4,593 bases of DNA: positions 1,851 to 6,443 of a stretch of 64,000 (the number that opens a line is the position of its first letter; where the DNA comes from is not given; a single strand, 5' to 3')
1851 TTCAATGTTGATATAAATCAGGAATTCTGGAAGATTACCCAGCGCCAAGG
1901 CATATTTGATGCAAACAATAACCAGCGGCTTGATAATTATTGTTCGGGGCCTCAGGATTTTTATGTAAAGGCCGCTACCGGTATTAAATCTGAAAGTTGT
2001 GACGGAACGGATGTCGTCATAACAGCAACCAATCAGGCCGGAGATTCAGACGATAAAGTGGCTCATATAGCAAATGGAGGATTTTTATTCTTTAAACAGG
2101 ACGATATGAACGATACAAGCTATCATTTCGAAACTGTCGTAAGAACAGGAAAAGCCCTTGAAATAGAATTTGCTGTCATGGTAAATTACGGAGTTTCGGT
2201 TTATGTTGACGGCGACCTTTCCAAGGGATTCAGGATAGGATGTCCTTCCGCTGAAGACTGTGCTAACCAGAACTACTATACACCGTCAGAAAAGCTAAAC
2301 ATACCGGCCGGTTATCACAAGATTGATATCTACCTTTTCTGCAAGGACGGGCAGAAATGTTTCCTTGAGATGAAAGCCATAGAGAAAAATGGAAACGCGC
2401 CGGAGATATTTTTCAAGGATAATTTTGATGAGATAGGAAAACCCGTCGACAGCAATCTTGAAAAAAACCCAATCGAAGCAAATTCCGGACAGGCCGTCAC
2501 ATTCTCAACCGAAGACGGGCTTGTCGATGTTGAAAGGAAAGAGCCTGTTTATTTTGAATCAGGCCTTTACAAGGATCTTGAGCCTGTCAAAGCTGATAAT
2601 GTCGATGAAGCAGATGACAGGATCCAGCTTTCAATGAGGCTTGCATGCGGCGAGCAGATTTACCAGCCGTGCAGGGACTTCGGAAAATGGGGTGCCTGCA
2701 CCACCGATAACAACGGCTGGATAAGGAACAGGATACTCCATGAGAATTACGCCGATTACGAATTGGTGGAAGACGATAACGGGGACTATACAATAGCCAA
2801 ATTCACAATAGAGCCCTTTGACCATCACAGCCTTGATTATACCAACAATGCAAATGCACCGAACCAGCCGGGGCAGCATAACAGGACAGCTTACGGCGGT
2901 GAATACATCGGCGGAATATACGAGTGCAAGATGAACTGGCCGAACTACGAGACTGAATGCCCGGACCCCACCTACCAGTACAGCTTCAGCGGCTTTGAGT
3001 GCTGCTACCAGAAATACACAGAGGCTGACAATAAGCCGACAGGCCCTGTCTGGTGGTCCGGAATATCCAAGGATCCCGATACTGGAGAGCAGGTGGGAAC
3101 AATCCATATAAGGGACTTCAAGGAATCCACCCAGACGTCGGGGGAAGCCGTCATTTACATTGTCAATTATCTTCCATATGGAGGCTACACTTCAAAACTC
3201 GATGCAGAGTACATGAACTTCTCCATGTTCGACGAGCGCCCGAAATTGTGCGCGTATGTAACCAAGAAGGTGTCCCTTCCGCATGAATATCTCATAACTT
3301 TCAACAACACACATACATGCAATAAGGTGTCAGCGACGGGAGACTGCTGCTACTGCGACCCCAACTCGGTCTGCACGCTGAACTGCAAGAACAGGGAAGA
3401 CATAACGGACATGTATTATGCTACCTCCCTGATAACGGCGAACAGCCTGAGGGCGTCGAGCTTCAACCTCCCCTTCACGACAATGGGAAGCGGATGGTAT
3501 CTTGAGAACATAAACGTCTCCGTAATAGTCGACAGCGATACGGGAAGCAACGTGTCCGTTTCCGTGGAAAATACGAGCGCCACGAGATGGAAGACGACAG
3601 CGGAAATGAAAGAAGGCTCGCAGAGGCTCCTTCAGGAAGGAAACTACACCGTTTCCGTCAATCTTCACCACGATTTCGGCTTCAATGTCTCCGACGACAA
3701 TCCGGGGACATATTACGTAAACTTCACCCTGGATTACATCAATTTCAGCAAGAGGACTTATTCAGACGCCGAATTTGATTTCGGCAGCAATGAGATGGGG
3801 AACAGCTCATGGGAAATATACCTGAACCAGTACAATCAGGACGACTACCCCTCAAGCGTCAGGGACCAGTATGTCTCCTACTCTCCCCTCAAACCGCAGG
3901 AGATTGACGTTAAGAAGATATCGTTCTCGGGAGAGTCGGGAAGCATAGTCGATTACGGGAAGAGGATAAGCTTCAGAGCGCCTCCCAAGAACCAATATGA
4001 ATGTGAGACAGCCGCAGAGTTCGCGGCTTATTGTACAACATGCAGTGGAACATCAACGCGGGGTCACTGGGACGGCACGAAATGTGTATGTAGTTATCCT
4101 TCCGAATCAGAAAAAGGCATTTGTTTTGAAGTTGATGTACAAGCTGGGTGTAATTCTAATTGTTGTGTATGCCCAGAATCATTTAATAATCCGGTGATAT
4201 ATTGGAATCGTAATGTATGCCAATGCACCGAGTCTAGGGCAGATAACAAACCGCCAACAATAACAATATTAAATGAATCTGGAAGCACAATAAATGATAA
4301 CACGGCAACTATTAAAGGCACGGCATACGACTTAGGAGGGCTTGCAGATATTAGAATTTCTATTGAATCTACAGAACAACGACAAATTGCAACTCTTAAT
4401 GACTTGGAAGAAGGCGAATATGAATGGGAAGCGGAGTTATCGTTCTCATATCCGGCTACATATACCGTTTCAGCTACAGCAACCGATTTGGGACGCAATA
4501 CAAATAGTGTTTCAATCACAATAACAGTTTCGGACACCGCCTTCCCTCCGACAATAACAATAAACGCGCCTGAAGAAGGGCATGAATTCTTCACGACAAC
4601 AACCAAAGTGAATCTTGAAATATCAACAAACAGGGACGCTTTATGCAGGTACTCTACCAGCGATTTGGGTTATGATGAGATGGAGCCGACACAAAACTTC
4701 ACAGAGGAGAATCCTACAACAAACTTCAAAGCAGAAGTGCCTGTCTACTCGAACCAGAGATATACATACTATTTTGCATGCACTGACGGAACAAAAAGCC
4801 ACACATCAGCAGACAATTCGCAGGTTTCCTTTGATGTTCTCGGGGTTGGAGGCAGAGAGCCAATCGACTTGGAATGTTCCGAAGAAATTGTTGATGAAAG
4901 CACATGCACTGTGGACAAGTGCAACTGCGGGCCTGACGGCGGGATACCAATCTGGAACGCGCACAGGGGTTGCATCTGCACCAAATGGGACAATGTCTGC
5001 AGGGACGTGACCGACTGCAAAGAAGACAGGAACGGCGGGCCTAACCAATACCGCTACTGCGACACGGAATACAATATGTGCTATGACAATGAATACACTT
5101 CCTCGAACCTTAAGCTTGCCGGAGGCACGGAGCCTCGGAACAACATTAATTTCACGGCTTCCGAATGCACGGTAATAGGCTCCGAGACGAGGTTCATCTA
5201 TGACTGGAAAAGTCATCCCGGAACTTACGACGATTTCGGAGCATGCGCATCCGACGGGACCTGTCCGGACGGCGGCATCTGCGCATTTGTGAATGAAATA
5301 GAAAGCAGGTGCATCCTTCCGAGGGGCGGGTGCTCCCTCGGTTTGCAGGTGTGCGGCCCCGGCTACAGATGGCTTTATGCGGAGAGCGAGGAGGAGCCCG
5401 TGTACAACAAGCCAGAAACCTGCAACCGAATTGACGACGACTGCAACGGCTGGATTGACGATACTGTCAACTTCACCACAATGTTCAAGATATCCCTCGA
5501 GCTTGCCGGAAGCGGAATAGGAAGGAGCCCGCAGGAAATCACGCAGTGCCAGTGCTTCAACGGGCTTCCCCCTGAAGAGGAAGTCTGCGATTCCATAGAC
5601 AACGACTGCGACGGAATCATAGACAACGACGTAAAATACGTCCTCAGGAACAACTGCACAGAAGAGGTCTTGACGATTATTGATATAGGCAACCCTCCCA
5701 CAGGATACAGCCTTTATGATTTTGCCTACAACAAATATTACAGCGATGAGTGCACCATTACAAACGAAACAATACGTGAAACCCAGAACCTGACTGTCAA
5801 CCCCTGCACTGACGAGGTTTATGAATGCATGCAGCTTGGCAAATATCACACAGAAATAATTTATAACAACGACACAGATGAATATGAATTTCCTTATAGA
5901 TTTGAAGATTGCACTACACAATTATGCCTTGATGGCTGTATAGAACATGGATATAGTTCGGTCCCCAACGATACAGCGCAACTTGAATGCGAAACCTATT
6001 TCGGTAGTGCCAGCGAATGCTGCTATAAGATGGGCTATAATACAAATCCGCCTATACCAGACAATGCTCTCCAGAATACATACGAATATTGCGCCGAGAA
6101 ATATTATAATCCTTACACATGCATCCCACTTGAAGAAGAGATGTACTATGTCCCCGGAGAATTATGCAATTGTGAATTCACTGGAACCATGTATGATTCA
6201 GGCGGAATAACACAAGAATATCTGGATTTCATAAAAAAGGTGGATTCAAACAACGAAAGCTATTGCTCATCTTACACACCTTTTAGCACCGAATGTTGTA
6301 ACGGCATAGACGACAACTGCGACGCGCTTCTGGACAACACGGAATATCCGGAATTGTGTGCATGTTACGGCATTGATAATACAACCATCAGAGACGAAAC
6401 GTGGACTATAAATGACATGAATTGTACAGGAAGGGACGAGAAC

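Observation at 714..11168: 3,484-aa anchored surface protein with about 27 MopE/TSP3-like Cys-Asp repeats, a LamG lectin domain and Ig-like domains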

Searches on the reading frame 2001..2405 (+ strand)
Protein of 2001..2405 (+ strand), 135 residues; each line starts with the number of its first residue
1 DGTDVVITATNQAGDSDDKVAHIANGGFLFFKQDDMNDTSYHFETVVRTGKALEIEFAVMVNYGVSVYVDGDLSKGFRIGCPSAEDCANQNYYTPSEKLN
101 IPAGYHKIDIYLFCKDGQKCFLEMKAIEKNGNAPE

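Call 87: search_solved_structures(query=A5, max_evalue=10, show_alignments=3)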
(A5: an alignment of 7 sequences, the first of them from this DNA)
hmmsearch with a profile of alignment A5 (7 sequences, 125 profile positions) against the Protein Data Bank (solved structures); distinct sequences matched with E-value up to 10: 3.
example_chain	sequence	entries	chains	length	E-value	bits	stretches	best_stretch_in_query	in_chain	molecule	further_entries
6qe7_A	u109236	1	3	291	0.03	17.4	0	33-80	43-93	Anti-sigma-I factor RsgI3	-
2m7a_A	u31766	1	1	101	0.2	14.7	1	75-115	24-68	Uncharacterized protein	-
2iy2_A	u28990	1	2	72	0.93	12.6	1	95-118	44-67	THIOL DISULFIDE INTERCHANGE PROTEIN DSBG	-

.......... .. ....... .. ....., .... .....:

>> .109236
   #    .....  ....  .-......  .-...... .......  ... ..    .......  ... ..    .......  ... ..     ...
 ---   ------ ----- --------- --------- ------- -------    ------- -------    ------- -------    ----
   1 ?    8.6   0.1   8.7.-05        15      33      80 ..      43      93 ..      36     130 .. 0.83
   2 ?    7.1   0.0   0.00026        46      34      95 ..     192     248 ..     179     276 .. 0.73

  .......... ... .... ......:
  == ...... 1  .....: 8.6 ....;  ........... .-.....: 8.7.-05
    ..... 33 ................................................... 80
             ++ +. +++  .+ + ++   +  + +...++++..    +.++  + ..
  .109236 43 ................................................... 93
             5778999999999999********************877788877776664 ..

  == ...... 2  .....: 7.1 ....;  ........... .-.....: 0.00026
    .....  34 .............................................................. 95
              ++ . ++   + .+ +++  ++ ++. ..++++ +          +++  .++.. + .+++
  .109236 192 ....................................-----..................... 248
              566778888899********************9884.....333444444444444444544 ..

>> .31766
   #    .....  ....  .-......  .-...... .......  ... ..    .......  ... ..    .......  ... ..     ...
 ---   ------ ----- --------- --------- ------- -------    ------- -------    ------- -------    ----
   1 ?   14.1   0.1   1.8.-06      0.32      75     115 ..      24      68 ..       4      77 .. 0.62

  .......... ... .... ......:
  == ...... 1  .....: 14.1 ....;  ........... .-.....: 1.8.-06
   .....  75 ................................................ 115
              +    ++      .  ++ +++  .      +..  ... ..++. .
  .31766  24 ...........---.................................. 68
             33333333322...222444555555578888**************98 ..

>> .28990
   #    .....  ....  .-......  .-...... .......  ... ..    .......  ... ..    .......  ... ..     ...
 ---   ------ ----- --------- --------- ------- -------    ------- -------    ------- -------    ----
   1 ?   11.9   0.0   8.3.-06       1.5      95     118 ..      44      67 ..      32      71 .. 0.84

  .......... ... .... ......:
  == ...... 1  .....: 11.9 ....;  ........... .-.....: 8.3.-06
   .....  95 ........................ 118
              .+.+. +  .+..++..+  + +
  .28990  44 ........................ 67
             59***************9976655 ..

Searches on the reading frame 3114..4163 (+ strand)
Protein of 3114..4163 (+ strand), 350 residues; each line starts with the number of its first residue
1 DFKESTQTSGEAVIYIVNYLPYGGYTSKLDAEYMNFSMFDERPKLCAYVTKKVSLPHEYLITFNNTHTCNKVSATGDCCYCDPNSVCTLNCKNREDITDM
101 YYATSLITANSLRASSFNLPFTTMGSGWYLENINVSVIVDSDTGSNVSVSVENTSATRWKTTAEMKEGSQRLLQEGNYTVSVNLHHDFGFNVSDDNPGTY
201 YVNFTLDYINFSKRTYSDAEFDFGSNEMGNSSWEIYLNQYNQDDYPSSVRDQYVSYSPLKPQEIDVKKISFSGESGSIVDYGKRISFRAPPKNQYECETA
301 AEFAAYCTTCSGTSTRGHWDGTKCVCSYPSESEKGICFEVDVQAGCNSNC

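Call 15: search_protein_families(library=pfam, proteins=[window:3114-4163:+], max_evalue=1)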
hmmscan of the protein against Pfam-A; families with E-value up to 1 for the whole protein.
window:3114-4163:+ (350 aa): 1 family
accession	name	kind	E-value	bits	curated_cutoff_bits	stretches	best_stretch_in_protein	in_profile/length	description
PF05125.18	Phage_cap_P2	-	0.15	11.5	27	1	125-179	40-94/327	Phage major capsid protein, P2 family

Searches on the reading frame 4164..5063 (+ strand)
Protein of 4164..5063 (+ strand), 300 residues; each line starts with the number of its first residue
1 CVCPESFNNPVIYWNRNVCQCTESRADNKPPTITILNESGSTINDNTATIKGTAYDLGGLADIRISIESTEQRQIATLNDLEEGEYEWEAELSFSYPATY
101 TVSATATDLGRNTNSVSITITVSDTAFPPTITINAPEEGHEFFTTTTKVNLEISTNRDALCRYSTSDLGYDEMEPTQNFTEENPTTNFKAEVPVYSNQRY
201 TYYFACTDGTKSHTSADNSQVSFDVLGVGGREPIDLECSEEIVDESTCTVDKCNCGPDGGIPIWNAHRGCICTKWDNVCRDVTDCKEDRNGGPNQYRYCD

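Call 15: search_protein_families(library=pfam, proteins=[window:4164-5063:+], max_evalue=1)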
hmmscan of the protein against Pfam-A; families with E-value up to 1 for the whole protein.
window:4164-5063:+ (300 aa): 5 families
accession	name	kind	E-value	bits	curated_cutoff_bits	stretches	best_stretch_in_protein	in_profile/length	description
PF17957.7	Big_7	-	1.7e-06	29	24.1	1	31-114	1-66/70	Bacterial Ig domain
PF00801.26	PKD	-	0.0031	17.9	23.5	0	175-221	6-49/80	PKD domain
PF17964.7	Big_10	-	0.0073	17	22.9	1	79-124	34-81/164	Bacterial Ig domain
PF13750.12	Big_3_3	-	0.015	15.4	27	0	98-141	15-60/157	Bacterial Ig-like domain (group 3)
PF19077.6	Big_13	-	0.58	11.1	27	1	37-122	13-100/102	Bacterial Ig-like domain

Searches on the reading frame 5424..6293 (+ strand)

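Call 15: search_protein_families(library=pfam, proteins=[window:5424-6293:+], max_evalue=1)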
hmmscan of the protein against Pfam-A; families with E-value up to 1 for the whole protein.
window:5424-6293:+ (290 aa): 1 family
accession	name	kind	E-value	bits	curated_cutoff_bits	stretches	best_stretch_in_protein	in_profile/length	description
PF11617.13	Cu-binding_MopE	-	0.00012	22.7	27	1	51-67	13-29/30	Putative metal-binding motif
